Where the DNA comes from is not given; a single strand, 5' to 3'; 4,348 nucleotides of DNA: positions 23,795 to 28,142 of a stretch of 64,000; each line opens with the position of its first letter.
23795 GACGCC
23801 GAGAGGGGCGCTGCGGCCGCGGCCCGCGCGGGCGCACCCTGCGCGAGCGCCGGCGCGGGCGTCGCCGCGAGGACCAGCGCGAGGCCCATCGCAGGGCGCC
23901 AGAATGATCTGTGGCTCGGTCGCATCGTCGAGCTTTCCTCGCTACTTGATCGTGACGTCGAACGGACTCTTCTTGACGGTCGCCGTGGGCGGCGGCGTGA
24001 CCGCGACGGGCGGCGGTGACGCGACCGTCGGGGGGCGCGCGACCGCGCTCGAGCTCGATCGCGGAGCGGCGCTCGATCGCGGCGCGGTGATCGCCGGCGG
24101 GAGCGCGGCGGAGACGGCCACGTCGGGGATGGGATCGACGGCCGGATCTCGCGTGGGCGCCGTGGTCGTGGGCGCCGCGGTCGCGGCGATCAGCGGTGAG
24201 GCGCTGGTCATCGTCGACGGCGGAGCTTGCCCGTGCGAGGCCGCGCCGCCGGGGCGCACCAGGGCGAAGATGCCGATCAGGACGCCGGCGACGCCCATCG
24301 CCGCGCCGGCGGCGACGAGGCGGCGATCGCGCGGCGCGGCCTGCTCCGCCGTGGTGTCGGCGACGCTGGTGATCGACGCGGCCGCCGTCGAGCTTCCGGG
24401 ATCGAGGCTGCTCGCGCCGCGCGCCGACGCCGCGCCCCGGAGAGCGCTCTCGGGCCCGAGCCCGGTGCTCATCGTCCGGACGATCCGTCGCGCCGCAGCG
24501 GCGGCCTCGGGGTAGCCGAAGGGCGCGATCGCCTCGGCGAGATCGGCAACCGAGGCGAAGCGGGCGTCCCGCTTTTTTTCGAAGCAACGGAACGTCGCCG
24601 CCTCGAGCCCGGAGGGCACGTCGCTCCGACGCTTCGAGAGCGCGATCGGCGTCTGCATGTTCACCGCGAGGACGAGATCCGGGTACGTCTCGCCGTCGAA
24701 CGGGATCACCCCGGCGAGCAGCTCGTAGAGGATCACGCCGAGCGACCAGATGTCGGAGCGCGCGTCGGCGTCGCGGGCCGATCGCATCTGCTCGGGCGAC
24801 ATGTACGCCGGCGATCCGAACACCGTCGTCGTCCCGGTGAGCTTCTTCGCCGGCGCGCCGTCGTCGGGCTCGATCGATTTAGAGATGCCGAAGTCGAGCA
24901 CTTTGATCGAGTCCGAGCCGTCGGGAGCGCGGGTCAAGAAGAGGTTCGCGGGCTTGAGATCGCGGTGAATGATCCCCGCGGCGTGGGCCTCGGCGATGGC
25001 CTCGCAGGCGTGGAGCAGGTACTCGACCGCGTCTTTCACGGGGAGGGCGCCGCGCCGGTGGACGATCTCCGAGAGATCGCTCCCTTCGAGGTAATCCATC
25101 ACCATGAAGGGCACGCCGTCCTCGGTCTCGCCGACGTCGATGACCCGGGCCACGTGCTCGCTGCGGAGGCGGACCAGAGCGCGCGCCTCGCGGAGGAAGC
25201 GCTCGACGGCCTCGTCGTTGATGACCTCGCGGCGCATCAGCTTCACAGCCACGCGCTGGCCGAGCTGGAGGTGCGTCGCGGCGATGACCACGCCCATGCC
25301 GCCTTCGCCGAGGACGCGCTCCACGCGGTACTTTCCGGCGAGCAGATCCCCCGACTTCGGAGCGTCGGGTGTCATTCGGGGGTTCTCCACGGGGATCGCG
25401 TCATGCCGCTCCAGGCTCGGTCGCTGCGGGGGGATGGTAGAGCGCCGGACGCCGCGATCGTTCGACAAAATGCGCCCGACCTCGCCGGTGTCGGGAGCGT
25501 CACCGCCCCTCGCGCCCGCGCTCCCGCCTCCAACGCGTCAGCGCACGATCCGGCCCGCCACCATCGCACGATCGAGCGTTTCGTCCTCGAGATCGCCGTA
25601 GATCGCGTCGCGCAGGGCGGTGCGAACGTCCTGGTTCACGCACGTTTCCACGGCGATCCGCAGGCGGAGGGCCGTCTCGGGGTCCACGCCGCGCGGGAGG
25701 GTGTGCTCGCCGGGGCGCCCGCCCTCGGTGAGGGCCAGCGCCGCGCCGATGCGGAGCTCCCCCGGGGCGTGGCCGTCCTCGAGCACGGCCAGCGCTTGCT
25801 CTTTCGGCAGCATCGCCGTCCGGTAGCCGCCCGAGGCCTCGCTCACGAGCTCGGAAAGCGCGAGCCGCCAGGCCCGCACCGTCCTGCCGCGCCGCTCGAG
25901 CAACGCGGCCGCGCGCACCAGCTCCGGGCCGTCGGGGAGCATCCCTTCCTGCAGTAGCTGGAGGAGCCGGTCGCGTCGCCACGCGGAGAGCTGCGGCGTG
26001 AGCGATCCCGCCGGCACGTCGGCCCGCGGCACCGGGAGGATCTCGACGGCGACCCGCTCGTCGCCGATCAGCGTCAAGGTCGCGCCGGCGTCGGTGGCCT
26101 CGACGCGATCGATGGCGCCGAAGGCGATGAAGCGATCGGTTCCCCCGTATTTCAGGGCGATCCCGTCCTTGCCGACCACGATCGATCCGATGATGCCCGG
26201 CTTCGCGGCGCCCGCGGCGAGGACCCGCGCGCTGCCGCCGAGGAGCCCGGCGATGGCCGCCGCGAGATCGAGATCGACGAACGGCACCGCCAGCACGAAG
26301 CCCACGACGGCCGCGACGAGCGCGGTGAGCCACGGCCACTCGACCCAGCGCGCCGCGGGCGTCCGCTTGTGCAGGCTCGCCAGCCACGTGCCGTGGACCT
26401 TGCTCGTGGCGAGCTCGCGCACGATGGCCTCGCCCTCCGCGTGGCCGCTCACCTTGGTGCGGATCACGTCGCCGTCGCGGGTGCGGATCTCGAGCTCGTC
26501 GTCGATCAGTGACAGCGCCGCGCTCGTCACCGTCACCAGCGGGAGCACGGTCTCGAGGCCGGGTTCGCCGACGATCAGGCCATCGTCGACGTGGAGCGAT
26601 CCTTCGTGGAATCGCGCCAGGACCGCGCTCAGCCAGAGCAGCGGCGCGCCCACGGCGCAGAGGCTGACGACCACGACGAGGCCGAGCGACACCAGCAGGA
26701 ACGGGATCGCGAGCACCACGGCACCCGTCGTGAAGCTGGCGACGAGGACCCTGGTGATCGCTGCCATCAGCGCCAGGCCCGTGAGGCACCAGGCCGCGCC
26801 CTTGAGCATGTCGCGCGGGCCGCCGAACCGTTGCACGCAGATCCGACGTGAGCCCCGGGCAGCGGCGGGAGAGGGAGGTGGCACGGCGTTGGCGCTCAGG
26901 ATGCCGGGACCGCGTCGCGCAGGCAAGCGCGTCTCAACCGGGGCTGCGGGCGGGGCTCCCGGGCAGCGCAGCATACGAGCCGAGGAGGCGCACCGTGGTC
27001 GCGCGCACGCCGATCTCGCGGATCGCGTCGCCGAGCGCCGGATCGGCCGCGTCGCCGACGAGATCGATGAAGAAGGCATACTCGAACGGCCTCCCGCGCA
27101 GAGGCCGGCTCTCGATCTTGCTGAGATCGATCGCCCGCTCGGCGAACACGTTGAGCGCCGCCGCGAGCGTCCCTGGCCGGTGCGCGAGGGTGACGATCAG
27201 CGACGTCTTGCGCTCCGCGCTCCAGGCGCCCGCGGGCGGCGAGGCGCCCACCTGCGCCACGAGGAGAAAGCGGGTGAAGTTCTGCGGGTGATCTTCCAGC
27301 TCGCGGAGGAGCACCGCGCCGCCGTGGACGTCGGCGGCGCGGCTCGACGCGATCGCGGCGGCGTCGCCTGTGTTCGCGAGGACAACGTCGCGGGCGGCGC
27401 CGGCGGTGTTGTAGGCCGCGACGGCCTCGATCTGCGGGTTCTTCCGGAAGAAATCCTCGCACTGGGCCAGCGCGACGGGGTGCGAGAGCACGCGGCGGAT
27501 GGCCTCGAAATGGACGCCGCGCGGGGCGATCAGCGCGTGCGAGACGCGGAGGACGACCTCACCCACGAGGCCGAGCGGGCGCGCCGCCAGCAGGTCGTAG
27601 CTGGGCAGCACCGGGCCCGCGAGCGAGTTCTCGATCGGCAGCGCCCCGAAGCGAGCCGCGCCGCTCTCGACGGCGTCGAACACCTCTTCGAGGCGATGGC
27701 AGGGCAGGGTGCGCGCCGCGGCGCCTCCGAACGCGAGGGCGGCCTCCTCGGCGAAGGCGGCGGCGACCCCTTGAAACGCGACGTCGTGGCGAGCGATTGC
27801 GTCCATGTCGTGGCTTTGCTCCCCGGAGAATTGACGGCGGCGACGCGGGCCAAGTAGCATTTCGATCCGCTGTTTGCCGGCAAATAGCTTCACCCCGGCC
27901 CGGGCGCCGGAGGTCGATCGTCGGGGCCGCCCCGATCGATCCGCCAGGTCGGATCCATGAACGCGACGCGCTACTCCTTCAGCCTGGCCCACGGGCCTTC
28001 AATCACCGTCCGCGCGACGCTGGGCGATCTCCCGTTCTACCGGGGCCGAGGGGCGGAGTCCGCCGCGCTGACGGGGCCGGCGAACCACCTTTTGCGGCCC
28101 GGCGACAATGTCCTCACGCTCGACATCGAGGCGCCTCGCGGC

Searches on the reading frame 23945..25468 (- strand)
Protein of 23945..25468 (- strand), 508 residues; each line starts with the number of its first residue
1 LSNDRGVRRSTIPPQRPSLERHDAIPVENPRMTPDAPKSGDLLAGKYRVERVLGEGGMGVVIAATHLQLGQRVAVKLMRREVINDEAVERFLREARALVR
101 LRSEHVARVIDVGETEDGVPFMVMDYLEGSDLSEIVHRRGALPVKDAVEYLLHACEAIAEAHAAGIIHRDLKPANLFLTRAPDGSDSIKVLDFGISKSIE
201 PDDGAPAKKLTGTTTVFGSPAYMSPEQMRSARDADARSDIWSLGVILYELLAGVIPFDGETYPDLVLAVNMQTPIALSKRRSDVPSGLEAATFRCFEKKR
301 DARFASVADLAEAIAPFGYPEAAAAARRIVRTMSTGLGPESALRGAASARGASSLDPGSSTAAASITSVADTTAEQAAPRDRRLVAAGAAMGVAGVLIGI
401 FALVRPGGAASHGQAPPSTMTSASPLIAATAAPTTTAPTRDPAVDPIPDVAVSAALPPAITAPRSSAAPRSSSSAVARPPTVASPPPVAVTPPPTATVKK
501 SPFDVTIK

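Call 27: search_protein_families(library=pfam, proteins=[window:23945-25468:-], max_evalue=0.001)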
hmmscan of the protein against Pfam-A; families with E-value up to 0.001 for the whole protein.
window:23945-25468:- (508 aa): 5 families
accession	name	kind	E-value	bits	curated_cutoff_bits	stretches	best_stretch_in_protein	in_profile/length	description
PF00069.31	Pkinase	-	7.5e-48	163.6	31.7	1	47-300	1-248/263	Protein kinase domain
PF07714.23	PK_Tyr_Ser-Thr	-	1.2e-31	110.4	23.1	1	49-303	3-248/258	Protein tyrosine and serine/threonine kinase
PF01636.29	APH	-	6.5e-07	29.8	23.2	1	72-164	22-110/239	Phosphotransferase enzyme family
PF03109.22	ABC1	-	3.4e-06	26.8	22.9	1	121-202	144-220/244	ABC1 atypical kinase-like domain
PF06293.20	Kdo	-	5.8e-05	23.1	21.3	1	76-199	43-172/207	Lipopolysaccharide kinase (Kdo/WaaP) family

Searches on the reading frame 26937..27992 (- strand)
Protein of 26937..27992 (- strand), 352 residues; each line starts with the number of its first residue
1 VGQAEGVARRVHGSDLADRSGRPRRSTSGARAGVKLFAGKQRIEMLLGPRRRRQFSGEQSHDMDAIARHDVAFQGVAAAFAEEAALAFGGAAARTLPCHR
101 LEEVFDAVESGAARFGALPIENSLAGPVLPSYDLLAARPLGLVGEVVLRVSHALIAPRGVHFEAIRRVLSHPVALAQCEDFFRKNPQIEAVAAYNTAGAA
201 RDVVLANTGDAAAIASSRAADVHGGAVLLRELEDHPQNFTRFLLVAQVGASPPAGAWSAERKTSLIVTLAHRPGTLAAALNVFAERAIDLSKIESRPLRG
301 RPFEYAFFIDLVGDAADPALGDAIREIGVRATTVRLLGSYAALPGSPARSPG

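Call 27: search_protein_families(library=pfam, proteins=[window:26937-27992:-], max_evalue=0.001)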
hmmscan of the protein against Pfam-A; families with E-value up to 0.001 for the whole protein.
window:26937-27992:- (352 aa): 2 families
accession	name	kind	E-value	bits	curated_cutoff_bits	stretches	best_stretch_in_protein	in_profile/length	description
PF00800.23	PDT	-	6e-53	179.8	25.2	1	71-247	1-178/181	Prephenate dehydratase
PF01842.31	ACT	-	4.4e-09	36.4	27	1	263-327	1-64/66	ACT domain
